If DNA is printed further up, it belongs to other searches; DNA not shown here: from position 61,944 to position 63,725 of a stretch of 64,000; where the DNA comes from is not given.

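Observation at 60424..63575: KaiC-like ATPase translationally coupled to a hybrid histidine kinase, with no KaiA or KaiB nearby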

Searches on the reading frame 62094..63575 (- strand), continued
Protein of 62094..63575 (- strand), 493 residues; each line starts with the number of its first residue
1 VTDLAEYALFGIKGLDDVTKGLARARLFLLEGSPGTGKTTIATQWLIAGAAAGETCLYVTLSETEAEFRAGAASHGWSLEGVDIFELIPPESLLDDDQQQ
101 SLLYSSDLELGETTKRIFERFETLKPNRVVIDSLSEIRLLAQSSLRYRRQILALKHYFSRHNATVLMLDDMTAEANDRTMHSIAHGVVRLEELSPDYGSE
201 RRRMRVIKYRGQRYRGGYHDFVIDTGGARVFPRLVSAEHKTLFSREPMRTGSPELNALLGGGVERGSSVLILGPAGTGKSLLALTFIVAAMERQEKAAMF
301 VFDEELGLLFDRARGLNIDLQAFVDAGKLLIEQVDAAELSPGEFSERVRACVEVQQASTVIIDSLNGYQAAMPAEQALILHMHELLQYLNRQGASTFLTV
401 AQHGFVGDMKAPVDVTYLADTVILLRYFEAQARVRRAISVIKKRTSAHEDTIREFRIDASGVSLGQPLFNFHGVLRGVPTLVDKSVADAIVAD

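Call 27: search_solved_structures(query=window:62094-63575:-, max_evalue=1e-41, show_alignments=5)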
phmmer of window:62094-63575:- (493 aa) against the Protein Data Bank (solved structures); distinct sequences matched with E-value up to 1e-41: 6.
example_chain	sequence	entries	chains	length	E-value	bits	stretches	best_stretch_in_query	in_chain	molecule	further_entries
8zn5_B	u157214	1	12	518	3e-53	184.3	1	10-485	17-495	KaiC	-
8zn6_F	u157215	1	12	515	4.9e-43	150.7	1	10-483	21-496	KaiC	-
7dy1_A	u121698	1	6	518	4.6e-42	147.5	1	12-483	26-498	Circadian clock protein kinase KaiC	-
4o0m_A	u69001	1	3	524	4.8e-42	147.4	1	12-483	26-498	Circadian clock protein kinase KaiC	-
8jon_A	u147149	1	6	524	7.9e-42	146.7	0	12-482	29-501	Circadian clock oscillator protein KaiC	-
5jwq_A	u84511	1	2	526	8.7e-42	146.6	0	12-483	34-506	Circadian clock protein kinase KaiC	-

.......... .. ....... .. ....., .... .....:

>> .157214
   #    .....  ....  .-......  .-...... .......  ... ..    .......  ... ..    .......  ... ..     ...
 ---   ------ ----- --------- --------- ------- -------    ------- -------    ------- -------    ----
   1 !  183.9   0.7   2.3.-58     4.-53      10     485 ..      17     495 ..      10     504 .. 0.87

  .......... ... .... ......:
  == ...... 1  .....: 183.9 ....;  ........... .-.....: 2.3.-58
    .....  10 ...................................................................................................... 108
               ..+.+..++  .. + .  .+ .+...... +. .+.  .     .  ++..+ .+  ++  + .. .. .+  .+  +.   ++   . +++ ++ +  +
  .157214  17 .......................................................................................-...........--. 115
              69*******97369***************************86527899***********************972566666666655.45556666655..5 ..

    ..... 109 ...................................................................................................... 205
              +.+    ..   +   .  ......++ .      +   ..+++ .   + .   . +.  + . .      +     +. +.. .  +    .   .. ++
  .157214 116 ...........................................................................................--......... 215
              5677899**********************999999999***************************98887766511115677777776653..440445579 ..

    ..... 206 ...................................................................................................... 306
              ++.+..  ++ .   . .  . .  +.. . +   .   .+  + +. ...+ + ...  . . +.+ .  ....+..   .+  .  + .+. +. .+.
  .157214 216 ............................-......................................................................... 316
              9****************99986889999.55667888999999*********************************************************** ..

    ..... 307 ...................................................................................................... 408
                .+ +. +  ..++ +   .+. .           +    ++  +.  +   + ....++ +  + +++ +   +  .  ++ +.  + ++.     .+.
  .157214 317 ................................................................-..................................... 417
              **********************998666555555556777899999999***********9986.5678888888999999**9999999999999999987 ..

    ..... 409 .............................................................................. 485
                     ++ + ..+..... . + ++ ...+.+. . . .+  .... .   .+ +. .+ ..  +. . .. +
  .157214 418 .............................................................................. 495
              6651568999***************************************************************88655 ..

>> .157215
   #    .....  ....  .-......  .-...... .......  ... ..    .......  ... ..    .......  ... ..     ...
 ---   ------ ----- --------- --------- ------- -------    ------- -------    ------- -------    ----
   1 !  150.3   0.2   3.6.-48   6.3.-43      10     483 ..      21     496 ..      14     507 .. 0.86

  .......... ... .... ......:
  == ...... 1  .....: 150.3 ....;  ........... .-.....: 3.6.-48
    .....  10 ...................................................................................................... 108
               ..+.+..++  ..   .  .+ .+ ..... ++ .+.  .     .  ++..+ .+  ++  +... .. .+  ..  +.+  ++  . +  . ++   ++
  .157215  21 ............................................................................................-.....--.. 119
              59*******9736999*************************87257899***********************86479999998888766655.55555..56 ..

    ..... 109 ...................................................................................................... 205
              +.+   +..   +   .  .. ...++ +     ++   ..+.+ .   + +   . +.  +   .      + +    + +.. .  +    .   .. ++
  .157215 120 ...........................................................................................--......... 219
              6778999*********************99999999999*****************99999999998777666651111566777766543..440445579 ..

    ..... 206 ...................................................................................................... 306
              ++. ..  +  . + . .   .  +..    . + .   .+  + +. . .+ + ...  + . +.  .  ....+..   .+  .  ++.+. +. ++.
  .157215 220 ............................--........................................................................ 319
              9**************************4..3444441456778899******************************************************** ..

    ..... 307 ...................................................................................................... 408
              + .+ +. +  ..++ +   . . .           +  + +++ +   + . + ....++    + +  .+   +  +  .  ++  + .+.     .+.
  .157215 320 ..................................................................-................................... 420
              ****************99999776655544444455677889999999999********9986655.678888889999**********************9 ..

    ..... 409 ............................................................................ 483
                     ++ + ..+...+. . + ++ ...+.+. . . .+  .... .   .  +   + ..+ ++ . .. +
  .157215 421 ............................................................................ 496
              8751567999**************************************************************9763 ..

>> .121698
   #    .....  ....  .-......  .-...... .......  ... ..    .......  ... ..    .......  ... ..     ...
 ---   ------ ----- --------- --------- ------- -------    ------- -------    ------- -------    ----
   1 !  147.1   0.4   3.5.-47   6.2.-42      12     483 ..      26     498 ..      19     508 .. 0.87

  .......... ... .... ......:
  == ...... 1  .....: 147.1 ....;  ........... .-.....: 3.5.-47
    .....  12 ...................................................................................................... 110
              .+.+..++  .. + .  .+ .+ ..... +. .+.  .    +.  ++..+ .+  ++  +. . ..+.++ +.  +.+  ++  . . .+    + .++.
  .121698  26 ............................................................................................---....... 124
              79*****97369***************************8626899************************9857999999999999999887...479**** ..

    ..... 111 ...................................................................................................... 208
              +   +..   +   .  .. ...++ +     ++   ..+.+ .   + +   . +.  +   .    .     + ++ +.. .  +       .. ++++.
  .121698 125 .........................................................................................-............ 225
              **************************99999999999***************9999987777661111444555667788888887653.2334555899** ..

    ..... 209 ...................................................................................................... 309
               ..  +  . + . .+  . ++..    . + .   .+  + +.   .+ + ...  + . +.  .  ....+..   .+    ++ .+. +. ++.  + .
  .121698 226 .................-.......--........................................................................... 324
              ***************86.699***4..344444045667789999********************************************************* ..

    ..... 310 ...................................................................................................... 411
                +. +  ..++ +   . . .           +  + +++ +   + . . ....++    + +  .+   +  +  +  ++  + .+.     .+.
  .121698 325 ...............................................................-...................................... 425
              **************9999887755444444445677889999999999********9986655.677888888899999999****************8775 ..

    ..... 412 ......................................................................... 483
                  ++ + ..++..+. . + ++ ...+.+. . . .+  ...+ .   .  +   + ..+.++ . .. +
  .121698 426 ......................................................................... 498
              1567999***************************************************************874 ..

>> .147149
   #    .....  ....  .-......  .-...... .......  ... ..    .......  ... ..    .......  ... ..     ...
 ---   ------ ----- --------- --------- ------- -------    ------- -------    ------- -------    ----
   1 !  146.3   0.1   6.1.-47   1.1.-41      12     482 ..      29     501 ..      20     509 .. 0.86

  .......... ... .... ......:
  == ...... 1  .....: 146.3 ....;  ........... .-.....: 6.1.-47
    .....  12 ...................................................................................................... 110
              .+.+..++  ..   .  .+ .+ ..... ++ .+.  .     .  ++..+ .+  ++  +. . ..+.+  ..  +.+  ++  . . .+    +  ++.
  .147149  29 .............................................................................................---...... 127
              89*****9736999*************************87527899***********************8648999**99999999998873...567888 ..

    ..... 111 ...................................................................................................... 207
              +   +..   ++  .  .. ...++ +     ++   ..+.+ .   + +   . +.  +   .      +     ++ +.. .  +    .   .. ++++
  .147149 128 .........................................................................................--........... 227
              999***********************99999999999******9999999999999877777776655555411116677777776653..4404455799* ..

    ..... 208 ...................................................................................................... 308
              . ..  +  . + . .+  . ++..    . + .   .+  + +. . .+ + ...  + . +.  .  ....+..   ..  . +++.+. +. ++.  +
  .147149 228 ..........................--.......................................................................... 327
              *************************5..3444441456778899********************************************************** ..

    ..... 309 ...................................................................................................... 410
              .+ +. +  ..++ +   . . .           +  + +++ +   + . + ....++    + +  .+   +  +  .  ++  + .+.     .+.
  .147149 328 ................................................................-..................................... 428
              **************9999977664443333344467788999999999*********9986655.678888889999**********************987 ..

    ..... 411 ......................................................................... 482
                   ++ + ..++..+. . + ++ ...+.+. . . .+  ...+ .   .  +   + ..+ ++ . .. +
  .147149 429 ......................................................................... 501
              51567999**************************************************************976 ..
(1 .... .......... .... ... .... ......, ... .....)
